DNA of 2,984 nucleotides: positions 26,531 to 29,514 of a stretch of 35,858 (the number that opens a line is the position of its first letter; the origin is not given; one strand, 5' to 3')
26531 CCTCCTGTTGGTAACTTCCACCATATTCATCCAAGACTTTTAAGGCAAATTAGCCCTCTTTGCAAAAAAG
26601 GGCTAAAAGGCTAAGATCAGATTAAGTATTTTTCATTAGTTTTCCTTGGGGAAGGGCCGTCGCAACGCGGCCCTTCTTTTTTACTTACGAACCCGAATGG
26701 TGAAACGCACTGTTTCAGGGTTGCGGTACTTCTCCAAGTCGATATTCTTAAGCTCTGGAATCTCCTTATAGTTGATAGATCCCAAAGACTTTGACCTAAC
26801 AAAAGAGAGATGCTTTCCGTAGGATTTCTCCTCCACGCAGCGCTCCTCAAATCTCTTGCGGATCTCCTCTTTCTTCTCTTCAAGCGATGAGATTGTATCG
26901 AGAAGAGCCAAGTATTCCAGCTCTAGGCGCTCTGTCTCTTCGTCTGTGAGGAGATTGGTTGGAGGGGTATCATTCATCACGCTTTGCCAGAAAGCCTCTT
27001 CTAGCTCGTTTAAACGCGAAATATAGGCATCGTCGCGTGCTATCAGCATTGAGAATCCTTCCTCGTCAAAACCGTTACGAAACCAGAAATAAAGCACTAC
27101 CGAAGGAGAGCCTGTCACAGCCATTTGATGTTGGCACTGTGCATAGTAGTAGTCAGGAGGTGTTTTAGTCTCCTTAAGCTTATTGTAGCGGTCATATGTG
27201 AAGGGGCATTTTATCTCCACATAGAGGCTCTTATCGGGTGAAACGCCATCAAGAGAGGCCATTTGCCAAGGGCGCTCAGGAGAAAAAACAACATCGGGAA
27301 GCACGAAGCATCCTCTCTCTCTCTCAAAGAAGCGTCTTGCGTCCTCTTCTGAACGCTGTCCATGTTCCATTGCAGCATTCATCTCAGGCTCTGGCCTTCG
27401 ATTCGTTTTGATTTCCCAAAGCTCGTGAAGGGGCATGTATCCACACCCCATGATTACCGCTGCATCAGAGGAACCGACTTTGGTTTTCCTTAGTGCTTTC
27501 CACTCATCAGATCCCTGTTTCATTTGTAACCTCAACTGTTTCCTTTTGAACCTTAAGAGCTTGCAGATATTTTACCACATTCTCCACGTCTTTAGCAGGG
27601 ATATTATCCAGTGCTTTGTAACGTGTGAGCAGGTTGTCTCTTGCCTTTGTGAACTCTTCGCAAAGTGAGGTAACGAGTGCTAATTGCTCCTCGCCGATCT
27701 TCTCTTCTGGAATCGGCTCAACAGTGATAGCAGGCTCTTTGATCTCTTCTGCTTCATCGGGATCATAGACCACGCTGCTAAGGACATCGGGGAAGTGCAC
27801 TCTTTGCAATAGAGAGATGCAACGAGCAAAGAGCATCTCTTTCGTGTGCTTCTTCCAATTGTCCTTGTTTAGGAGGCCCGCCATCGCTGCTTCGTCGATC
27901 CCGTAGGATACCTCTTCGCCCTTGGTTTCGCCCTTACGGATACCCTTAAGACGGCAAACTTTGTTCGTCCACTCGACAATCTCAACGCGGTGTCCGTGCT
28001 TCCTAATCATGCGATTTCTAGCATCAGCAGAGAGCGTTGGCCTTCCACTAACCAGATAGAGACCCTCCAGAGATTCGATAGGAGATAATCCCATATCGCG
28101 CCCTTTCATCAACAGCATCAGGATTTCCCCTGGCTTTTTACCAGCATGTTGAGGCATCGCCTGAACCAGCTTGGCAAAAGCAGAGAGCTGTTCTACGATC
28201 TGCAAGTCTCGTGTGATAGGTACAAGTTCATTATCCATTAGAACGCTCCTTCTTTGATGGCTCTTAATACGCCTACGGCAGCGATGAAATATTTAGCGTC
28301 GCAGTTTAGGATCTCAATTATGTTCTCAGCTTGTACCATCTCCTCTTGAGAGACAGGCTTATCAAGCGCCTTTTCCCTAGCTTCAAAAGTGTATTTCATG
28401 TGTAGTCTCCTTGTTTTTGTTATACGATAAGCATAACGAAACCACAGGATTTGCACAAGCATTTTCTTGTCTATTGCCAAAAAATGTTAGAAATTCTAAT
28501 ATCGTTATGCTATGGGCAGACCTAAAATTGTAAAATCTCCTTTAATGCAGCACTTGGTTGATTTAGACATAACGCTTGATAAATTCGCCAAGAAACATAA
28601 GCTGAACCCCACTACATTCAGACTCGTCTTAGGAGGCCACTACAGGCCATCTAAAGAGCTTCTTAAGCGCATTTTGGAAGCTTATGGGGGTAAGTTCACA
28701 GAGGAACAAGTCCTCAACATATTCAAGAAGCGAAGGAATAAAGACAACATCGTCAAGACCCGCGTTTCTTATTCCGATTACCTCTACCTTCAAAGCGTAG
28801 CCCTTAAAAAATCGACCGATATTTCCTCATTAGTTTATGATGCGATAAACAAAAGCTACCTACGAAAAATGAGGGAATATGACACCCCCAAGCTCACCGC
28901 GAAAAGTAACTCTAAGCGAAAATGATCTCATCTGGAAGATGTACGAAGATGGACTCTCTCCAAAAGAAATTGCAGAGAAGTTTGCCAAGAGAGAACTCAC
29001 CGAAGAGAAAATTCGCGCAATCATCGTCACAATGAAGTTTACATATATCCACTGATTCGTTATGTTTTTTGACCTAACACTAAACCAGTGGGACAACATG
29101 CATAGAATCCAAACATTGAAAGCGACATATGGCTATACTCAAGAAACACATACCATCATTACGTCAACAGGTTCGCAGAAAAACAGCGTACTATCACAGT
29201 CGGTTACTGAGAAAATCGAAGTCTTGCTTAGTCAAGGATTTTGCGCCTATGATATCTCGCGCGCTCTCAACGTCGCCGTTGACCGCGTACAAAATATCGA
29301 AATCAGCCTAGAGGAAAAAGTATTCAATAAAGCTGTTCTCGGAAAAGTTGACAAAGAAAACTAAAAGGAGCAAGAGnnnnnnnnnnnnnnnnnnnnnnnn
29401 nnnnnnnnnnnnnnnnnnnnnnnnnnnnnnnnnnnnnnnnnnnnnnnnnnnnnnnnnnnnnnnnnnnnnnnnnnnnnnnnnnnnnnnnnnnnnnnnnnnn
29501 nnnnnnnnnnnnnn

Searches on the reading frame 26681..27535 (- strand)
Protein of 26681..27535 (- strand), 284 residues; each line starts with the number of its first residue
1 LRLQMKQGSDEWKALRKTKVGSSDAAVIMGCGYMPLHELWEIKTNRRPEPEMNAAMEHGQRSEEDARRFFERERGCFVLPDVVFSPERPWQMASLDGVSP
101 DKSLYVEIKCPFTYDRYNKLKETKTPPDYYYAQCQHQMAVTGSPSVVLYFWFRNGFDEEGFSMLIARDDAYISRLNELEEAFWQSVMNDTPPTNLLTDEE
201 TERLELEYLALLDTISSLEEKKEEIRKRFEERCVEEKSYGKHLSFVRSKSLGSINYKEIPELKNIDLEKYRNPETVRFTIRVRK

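Call 13: search_protein_families(library=pfam, proteins=[window:26681-27535:-], max_evalue=0.01)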
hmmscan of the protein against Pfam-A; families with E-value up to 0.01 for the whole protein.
window:26681-27535:- (284 aa): 1 family
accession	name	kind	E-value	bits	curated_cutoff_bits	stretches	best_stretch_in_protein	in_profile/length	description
PF09588.16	YqaJ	-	4.3e-27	95.7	22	1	11-142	1-148/150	YqaJ-like viral recombinase domain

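Call 14: search_protein_families(library=phrogs, proteins=[window:26681-27535:-], max_evalue=0.001)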
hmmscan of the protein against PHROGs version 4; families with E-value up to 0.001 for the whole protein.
window:26681-27535:- (284 aa): 4 families
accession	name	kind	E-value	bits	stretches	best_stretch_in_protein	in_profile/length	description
phrog_434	-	DNA, RNA and nucleotide metabolism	1.7e-44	153.6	1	4-281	52-362/372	RecE-like recombination exonuclease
phrog_149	-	DNA, RNA and nucleotide metabolism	4.6e-17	62.7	1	4-205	596-812/1242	exonuclease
phrog_7655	-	DNA, RNA and nucleotide metabolism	7.7e-14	52.4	1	3-148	4-149/551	RecE-like recombination exonuclease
phrog_19855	-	head and packaging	0.00012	20.7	1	4-143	461-598/1257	virion structural protein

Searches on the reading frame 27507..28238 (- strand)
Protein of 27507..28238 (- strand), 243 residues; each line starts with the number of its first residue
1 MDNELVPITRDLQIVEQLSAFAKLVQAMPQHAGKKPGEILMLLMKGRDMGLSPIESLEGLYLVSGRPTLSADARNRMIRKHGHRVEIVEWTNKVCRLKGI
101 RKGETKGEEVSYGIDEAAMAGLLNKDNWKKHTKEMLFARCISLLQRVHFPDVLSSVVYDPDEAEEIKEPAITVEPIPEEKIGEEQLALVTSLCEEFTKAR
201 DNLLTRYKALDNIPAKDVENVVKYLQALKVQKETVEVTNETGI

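Call 13: search_protein_families(library=pfam, proteins=[window:27507-28238:-], max_evalue=0.01)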
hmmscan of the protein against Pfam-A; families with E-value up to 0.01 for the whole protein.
window:27507-28238:- (243 aa): 1 family
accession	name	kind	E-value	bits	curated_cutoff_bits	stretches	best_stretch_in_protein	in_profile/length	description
PF03837.19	RecT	-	0.0016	18.5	24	0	112-168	150-192/198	RecT family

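Call 14: search_protein_families(library=phrogs, proteins=[window:27507-28238:-], max_evalue=0.001)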
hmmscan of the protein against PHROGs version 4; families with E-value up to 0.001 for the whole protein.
window:27507-28238:- (243 aa): 4 families
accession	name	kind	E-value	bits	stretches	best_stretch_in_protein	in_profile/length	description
phrog_561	-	DNA, RNA and nucleotide metabolism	1.1e-23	85.5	1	28-177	318-482/633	RecT-like ssDNA annealing protein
phrog_4171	-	DNA, RNA and nucleotide metabolism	2.1e-13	51.6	1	26-200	54-245/392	RecT-like ssDNA annealing protein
phrog_10056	-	DNA, RNA and nucleotide metabolism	3e-08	34.4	1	92-227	119-252/302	RecT-like ssDNA annealing protein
phrog_252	-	DNA, RNA and nucleotide metabolism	0.00026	21.6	1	100-185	118-204/263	Bet-like ssDNA annealing protein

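Call 19: find_related_loci(query=window:27507-28238:-, collection=viral_contigs, flank=6000)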
Query window:27507-28238:- (243 aa) in viral_contigs; peptide patterns used: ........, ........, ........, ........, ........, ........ (x = any residue, [..] = any of these).
11 stretches matched a pattern; 2 encode a relative of the query (tblastn E <= 1e-3); 2 distinct loci.
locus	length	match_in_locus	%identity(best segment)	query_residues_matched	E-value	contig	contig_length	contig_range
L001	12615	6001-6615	28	38-228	1e-25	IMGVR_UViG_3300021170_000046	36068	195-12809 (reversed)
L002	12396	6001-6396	38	50-177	8e-20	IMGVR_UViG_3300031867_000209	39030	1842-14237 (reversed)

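Call 21: search_dna_similar(query=window:27507-28238:-, collection=phages, mode=protein, max_rows=15)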
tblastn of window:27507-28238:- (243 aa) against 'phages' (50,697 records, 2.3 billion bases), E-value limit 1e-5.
Records with a match: 304; places in all: 304; records where one place covers at least 80% of the query: 5.
Best place of each record, by identity: <60% 304.
By first word of the organism name: Salinibacter 185; Gordonia 50; Arthrobacter 10; Microbacterium 10; Salmonella 9; Propionibacterium 9; Escherichia 8; Burkholderia 6; Mycobacterium 3; Bacteriophage 2; and 9 more.
By host as written in the record: Salinibacter ruber M8 185; Gordonia terrae 3612 38; Propionibacterium freudenreichii TL110 9; Gordonia terrae CAG3 7; Microbacterium foliorum NRRL B-24224 6; - 5; Microbacterium foliorum NRRL B-24224 SEA 4; Burkholderia sp. 3; and 34 more.
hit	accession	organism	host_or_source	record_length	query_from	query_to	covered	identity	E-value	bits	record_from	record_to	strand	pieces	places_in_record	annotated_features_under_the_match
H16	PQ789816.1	Burkholderia phage vB_E159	Burkholderia sp.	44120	10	243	96%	25.5%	4e-9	62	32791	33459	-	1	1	hypothetical protein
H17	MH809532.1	Burkholderia phage phiE131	Burkholderia thailandensis E131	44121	10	243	96%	25.5%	4e-9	62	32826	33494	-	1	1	hypothetical protein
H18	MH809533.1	Burkholderia phage phiE058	Burkholderia thailandensis E058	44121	10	243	96%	25.5%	4e-9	62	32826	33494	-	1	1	hypothetical protein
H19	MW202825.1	Bacteriophage sp.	Manatee Spring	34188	15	194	74%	29.5%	2e-13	75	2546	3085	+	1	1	hypothetical protein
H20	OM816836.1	Klebsiella phage vB_KpnP_BUCT711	Klebsiella pneumoniae BUCT711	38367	15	225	87%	23.9%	9e-7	55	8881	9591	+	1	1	recombinase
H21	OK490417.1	Klebsiella phage Kp4865-1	Klebsiella pneumoniae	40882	15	225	87%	23.5%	8e-6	52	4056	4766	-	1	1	record has no annotation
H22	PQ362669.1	Arthrobacter phage Kukla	Arthrobacter globiformis B-2979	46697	10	180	70%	28.9%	3e-14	77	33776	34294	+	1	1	53: RecT-like DNA pairing protein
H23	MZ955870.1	Glutamicibacter phage BIM BV-113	Glutamicibacter halophytocola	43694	9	181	71%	28.3%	1e-13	76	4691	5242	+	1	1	putative RecT-like ssDNA binding protein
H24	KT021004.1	Thermobifida phage P1312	Thermobifida fusca NTU22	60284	35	176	58%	33.6%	5e-21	97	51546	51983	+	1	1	hypothetical protein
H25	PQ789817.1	Burkholderia phage vB_E177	Burkholderia sp.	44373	10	176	69%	28.2%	2e-9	63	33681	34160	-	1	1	hypothetical protein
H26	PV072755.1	Burkholderia phage vB_E169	Burkholderia sp.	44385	10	176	69%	28.2%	2e-9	63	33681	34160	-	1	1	hypothetical protein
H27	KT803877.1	Burkholderia phage PE067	Burkholderia thailandensis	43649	10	176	69%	28.2%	5e-9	62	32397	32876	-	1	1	transcriptional regulator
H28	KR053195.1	Gordonia phage GMA1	Gordonia malaquae strain BEN700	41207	13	164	63%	30.9%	4e-14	77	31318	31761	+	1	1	hypothetical protein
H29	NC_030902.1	Gordonia phage GMA1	Gordonia malaquae strain BEN700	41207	13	164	63%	30.9%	4e-14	77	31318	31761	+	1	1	RecT-like ssDNA annealing protein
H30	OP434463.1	Arthrobacter phage EvePickles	Arthrobacter globiformis NRRL B-2979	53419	28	168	58%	33.3%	5e-10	65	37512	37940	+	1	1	67: RecT-like ssDNA binding protein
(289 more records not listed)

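Call 31: find_encoding_contigs(protein=window:27507-28238:-, flank=3000, max_places=6)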
Protein window:27507-28238:- (243 aa): 5 contigs read that carry it; 3 places shown.
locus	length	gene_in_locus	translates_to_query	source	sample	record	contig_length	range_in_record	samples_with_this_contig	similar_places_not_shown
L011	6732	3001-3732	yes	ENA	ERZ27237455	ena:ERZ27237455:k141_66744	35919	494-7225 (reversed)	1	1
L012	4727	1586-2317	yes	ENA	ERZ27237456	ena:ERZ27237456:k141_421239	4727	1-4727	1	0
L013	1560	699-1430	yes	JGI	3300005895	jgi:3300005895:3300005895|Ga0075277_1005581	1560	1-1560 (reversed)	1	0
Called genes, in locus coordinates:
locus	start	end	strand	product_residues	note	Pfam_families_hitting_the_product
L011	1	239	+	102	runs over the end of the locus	-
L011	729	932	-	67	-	-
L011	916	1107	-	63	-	-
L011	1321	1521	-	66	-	-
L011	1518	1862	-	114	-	-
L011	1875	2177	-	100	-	-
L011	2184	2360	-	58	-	-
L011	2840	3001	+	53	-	-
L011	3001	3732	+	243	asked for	-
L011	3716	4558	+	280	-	PF09588:YqaJ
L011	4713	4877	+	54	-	-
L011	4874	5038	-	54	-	-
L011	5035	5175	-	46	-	-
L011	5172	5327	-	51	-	-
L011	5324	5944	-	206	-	-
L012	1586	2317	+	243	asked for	-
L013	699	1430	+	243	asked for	-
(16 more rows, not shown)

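Call 40: find_homologous_proteins(query=window:27507-28238:-, max_evalue=1e-10)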
Query window:27507-28238:- (243 aa): 7 proteins with E <= 1e-10 among 324 candidates.
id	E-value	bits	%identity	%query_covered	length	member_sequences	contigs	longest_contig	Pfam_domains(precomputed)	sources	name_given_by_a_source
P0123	6.1e-155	531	100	100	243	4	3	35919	-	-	-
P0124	5.1e-123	427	83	96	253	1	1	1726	-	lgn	-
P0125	4.5e-79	283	67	84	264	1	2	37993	PF03837.20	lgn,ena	-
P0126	1.4e-23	102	39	59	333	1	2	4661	-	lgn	-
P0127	1.6e-21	95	34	61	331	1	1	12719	-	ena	-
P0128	2.2e-21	95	35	67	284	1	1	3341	-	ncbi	-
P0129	1.5e-16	79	35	63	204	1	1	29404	PF03837.20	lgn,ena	-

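Call 41: find_encoding_contigs(protein=P0125, flank=10000, max_places=3)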
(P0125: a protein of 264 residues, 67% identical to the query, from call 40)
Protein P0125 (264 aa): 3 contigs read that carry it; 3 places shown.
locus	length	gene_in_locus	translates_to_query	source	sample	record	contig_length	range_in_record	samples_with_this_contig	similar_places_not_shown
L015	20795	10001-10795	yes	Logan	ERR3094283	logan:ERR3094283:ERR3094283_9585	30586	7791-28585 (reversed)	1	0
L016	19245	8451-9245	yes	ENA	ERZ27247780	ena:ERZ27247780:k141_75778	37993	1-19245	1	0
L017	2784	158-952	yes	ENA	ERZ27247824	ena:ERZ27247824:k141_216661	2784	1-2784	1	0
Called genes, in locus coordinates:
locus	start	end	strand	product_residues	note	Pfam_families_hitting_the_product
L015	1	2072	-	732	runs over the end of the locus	PF03237:Terminase_6N, PF13403:Hint_2 (weak), PF14890:Intein_splicing (faint)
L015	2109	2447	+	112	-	-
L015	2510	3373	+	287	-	-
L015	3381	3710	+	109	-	-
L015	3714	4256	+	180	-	-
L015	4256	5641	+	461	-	-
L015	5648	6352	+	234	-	-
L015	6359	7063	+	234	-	-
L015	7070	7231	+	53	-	-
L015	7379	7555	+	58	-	-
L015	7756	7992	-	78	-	PF04448:DUF551 (weak)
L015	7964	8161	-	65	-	-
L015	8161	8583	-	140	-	-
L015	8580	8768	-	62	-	-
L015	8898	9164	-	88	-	-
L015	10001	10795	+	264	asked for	PF03837:RecT (faint)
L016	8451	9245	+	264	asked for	PF03837:RecT (faint)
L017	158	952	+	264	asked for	PF03837:RecT (faint)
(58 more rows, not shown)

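Call 42: find_encoding_contigs(protein=P0124, flank=3000, max_places=3)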
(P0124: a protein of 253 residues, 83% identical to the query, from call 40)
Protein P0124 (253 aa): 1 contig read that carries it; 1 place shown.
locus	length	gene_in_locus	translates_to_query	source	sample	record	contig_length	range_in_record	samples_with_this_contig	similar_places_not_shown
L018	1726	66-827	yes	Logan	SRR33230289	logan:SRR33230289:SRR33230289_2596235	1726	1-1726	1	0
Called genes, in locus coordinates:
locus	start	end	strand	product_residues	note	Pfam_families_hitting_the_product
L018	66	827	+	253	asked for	-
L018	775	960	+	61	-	-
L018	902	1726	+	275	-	?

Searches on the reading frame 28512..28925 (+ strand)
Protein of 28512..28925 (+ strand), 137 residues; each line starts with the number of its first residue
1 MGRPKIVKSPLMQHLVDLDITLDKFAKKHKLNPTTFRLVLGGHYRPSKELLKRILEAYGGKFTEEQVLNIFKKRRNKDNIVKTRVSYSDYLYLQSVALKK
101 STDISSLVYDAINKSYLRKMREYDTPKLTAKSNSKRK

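Call 13: search_protein_families(library=pfam, proteins=[window:28512-28925:+], max_evalue=0.01)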
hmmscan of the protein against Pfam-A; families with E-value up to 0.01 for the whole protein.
window:28512-28925:+ (137 aa): 1 family
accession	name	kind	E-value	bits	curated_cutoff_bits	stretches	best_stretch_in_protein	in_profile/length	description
PF16589.12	BRCT_2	-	0.0055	17.4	27.3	1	46-123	17-85/86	BRCT domain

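Call 14: search_protein_families(library=phrogs, proteins=[window:28512-28925:+], max_evalue=0.001)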
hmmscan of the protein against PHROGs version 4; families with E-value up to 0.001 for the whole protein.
window:28512-28925:+ (137 aa): 0 families

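Call 58: search_solved_structures(query=window:28512-28925:+, max_evalue=5)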
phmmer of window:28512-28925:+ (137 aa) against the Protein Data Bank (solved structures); distinct sequences matched with E-value up to 5: 0.

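Call 64: predict_structure(protein=window:28512-28925:+)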
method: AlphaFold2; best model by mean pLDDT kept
length: 137 residues; sequences in the alignment: 1
mean_pLDDT: 51.7   pTM: 0.30
mean pLDDT of the five models: 51.7, 51.4, 51.1, 44.5, 44.4
residues with pLDDT >= 90: 0; 70-90: 2; 50-70: 75; < 50: 60
segments of 3 or more residues with pLDDT < 50: 1-20, 31-45, 75-84, 124-129, 131-135
pLDDT, mean of each block of 10 residues (from residue 1): 43 44 54 42 49 60 62 46 50 61 59 55 49 48
secondary structure, 60 per line:
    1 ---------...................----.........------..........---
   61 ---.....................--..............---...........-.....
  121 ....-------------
elements in order: H10-28 H33-41 H48-57 H64-84 H87-100 H104-114 H116-124
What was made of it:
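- Tried and rejected: A structure prediction for the 137-aa protein was too poor to search with (pLDDT 52; call 64).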

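Call 71: search_protein_representatives(protein=window:28512-28925:+)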
Query: 137 residues. Proteins with E-value up to 0.001 (for the whole library): 1; up to 1e-10: 1; up to 1e-30: 1. The best 1 are listed.
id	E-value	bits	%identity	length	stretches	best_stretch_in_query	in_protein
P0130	6.5e-74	262.3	89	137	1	1-137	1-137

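Call 72: find_encoding_contigs(protein=P0130, flank=10000, max_places=6)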
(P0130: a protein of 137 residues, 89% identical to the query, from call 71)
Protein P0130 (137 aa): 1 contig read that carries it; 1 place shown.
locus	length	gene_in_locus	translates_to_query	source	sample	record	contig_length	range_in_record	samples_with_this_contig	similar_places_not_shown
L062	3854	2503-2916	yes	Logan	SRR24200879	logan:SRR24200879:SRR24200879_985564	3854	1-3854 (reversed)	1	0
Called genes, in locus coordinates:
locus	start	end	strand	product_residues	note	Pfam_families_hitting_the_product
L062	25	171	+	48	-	-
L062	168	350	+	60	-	-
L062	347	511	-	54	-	-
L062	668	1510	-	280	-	PF09588:YqaJ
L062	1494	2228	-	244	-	-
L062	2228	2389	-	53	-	-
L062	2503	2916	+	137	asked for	-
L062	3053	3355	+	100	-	-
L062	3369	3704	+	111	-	-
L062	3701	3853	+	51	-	?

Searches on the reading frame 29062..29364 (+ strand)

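Call 26: search_protein_families(library=pfam, proteins=[window:29062-29364:+], max_evalue=0.01)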
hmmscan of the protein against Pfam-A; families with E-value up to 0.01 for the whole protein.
window:29062-29364:+ (100 aa): 1 family
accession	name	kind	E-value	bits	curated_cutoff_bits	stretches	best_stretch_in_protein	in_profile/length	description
PF06889.16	DUF1266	-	0.0028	18.3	27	1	27-77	53-99/175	Protein of unknown function (DUF1266)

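Call 67: search_protein_families(library=phrogs, proteins=[window:29062-29364:+], max_evalue=0.001)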
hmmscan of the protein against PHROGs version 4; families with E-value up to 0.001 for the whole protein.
window:29062-29364:+ (100 aa): 0 families
